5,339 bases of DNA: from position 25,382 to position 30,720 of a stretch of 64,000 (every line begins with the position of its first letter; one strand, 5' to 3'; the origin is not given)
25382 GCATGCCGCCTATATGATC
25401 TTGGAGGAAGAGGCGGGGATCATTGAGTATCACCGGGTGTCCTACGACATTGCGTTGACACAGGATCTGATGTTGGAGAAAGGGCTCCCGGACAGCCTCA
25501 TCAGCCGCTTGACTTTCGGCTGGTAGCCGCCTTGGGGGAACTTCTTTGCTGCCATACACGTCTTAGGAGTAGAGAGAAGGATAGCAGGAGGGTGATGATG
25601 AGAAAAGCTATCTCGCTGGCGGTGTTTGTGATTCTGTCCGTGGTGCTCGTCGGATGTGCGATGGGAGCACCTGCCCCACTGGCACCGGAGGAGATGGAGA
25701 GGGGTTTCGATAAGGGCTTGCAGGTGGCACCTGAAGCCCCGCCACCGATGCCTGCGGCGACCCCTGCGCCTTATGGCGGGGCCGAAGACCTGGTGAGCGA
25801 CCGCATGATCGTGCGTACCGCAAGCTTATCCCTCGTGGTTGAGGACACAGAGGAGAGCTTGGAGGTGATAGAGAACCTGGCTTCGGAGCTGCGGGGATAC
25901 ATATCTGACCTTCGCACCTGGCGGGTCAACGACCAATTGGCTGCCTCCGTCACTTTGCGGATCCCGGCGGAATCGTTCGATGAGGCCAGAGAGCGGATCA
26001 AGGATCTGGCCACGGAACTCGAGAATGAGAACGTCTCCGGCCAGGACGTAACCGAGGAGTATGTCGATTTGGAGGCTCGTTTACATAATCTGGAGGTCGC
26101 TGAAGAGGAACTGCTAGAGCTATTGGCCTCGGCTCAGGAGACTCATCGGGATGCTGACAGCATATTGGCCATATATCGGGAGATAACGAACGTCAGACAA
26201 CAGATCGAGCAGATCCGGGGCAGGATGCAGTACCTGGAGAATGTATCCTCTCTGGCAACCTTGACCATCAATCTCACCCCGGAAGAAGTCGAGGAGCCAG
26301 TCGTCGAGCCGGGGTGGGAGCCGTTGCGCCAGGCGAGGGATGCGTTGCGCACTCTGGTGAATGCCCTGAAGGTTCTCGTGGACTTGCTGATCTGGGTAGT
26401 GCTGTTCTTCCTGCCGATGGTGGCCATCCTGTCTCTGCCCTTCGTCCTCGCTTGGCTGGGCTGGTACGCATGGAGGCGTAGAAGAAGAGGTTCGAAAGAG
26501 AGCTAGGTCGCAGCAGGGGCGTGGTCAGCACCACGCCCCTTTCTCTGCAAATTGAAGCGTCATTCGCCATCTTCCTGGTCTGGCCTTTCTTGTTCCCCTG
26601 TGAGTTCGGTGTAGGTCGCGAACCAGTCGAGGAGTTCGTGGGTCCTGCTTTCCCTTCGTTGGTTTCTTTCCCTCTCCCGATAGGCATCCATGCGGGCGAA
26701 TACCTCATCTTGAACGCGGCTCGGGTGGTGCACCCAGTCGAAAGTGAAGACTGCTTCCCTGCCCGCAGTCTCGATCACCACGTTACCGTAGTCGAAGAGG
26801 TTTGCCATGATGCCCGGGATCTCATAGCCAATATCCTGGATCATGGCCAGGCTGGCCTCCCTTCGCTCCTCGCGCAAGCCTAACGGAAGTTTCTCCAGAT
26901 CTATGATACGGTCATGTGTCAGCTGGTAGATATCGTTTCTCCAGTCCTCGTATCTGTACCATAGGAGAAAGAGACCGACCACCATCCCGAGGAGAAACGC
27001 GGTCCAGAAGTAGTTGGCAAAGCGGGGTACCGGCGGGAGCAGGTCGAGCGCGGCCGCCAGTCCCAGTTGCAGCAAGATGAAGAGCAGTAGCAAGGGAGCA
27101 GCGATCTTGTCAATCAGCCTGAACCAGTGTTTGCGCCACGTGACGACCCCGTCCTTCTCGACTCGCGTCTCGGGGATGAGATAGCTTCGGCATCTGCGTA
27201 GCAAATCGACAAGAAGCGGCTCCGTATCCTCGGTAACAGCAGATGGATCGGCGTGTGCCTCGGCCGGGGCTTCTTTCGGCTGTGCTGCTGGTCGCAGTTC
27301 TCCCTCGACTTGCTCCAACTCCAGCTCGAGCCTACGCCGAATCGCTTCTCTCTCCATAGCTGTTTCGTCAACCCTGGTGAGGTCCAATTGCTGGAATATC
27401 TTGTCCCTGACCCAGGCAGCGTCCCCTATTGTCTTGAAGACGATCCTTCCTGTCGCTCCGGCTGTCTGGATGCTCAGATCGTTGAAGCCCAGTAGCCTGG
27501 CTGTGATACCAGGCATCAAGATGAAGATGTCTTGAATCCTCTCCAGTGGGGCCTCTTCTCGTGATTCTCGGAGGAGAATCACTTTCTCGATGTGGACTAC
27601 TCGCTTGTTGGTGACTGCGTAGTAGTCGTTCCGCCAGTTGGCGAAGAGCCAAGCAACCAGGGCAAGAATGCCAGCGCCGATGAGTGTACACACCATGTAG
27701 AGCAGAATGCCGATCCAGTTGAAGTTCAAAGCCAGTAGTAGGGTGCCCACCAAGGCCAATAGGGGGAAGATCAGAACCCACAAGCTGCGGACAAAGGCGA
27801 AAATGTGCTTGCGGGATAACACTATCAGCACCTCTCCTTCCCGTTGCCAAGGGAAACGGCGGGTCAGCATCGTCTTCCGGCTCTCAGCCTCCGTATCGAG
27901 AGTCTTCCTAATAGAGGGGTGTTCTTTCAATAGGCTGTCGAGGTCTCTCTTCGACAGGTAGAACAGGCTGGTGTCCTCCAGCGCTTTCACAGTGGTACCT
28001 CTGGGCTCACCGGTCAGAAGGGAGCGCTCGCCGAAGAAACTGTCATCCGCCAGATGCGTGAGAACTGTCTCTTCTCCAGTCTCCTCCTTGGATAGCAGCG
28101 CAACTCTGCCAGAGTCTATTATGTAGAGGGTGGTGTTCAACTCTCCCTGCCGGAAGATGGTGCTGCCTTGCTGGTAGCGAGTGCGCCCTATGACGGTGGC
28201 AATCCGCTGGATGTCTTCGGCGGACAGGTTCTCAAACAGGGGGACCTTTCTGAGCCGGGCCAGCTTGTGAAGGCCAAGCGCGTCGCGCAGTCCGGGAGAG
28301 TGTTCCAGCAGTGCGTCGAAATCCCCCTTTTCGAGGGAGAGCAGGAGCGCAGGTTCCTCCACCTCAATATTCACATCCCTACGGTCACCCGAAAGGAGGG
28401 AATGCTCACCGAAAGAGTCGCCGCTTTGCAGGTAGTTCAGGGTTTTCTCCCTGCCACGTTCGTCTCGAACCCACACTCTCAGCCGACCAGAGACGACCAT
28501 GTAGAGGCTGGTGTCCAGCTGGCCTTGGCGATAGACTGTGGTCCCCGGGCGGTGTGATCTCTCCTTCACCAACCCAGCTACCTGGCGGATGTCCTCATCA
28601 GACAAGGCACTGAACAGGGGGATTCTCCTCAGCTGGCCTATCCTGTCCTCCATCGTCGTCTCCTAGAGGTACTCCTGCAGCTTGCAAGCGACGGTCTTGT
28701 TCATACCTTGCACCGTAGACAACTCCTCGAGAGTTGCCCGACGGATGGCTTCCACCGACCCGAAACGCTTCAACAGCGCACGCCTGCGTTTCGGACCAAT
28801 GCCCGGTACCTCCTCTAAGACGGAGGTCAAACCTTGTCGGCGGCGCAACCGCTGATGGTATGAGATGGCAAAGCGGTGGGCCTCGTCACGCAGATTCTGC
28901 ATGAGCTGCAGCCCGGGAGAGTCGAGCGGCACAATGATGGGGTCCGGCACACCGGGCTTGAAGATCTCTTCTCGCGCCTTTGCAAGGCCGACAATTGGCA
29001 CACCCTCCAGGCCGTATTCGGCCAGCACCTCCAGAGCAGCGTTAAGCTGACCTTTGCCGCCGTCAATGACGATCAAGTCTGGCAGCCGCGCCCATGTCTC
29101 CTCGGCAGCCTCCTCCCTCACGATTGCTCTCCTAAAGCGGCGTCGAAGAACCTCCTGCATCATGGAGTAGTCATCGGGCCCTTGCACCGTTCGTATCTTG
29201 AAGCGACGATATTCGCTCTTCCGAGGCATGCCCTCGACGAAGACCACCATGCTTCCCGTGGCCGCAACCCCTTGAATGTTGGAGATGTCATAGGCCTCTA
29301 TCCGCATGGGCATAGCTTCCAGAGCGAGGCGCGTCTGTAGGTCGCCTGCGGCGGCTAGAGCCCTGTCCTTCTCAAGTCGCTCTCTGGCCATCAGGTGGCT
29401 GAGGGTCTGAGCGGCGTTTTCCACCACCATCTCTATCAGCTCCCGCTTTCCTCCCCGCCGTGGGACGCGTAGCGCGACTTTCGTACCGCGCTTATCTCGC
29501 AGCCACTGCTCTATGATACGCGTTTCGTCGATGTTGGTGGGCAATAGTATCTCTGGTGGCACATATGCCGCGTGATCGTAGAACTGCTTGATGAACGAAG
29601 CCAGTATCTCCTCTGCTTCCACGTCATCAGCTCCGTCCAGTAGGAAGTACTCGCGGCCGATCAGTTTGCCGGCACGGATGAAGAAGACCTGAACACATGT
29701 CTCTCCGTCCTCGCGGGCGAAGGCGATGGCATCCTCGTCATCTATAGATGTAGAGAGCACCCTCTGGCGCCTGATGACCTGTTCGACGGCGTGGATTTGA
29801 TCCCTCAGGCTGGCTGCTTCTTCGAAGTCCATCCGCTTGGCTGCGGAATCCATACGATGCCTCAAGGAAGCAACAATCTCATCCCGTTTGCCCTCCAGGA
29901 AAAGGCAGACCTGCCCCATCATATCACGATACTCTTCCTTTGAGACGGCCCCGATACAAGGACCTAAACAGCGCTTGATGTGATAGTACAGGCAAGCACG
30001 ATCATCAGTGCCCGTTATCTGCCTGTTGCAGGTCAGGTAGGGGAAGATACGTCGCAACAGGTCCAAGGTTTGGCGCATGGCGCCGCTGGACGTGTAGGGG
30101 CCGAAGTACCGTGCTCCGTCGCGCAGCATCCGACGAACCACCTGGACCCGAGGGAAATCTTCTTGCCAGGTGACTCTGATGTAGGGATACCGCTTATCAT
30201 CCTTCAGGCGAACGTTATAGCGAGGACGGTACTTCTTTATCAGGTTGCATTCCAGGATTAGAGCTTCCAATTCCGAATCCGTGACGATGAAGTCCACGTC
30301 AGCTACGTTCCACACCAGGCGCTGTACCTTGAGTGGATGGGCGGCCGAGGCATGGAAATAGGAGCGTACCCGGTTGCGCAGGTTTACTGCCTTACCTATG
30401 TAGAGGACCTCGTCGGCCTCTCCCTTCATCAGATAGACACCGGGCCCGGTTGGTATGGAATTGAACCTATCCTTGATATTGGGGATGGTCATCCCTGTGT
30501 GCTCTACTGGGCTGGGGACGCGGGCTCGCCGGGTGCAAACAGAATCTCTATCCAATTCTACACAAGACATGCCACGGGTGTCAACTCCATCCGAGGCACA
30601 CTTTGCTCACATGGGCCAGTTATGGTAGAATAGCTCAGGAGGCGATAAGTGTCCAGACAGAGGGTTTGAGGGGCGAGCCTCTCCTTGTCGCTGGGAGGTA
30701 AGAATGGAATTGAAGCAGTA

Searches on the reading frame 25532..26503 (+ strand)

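Call 81: search_protein_families(library=pfam, proteins=[window:25532-26503:+], max_evalue=0.00001)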
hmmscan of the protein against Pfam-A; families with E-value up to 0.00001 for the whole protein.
window:25532-26503:+ (324 aa): 1 family
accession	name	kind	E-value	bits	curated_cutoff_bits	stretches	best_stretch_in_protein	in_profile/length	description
PF14257.11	DUF4349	-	8.5e-45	153.2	27.7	1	91-308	1-212/213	Domain of unknown function (DUF4349)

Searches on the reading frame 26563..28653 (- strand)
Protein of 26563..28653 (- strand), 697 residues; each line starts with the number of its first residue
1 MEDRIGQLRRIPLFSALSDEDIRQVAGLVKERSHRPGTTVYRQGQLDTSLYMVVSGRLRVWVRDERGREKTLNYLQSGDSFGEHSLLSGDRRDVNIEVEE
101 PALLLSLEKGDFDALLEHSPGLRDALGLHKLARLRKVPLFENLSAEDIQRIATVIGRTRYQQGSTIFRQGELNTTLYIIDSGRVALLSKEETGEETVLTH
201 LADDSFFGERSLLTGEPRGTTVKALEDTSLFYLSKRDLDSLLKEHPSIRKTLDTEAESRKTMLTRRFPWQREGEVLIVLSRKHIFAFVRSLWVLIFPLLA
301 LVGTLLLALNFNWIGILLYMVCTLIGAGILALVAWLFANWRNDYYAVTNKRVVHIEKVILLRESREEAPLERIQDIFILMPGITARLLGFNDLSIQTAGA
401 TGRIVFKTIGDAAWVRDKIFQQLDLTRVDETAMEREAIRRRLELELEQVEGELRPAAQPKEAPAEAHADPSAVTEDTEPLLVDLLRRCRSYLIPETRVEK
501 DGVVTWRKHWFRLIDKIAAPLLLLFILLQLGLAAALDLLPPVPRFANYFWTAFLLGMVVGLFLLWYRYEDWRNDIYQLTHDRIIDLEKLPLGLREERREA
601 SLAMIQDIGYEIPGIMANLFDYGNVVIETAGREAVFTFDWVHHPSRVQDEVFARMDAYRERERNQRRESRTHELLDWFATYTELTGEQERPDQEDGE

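Call 81: search_protein_families(library=pfam, proteins=[window:26563-28653:-], max_evalue=0.00001)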
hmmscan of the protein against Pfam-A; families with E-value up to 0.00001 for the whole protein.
window:26563-28653:- (697 aa): 2 families
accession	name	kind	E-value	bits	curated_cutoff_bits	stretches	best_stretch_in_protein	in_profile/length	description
PF00027.35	cNMP_binding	-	3.5e-45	152.3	27.5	2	158-245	2-89/89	Cyclic nucleotide-binding domain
PF03703.20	bPH_2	-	3.3e-08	34.1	22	0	340-419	1-78/78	Bacterial PH domain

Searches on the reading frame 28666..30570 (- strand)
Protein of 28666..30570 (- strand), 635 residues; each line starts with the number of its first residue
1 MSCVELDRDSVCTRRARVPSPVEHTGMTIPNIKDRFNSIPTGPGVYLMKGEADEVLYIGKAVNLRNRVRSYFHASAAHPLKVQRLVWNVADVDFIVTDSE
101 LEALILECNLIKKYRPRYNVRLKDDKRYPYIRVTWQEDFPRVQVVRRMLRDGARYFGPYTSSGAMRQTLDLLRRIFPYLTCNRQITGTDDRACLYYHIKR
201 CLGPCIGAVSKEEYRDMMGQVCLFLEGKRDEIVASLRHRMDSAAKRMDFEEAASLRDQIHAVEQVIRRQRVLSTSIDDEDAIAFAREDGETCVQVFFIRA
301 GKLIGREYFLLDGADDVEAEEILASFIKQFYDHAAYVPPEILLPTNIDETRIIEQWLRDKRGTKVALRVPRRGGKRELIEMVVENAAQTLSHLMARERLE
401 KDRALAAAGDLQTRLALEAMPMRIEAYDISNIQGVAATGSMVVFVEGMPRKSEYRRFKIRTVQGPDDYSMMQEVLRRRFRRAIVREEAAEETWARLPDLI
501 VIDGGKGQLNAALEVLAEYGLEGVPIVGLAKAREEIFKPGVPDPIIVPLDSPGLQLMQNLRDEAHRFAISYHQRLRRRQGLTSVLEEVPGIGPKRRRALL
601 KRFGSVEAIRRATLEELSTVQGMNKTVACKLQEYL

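Call 81: search_protein_families(library=pfam, proteins=[window:28666-30570:-], max_evalue=0.00001)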
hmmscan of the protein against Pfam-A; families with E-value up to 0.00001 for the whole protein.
window:28666-30570:- (635 aa): 6 families
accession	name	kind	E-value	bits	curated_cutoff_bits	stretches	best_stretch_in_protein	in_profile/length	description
PF08459.17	UvrC_RNaseH_dom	-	9.5e-55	185.2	22.3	1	413-569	2-159/159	UvrC RNAse H endonuclease domain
PF22920.2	UvrC_RNaseH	-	4.9e-40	136.5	24.3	1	278-391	1-114/116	UvrC Ribonuclease H-like domain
PF14520.12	HHH_5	-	4.4e-11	43.5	27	1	585-631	4-51/57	Helix-hairpin-helix domain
PF01541.30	GIY-YIG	-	4.5e-08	33.7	22.6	1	44-119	3-78/78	GIY-YIG catalytic domain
PF02151.25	UVR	-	6.4e-08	32.5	21.5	1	231-264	2-35/36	UvrB/uvrC motif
PF12826.13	HHH_2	-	1.1e-06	29.2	27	1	588-634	8-54/64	Helix-hairpin-helix motif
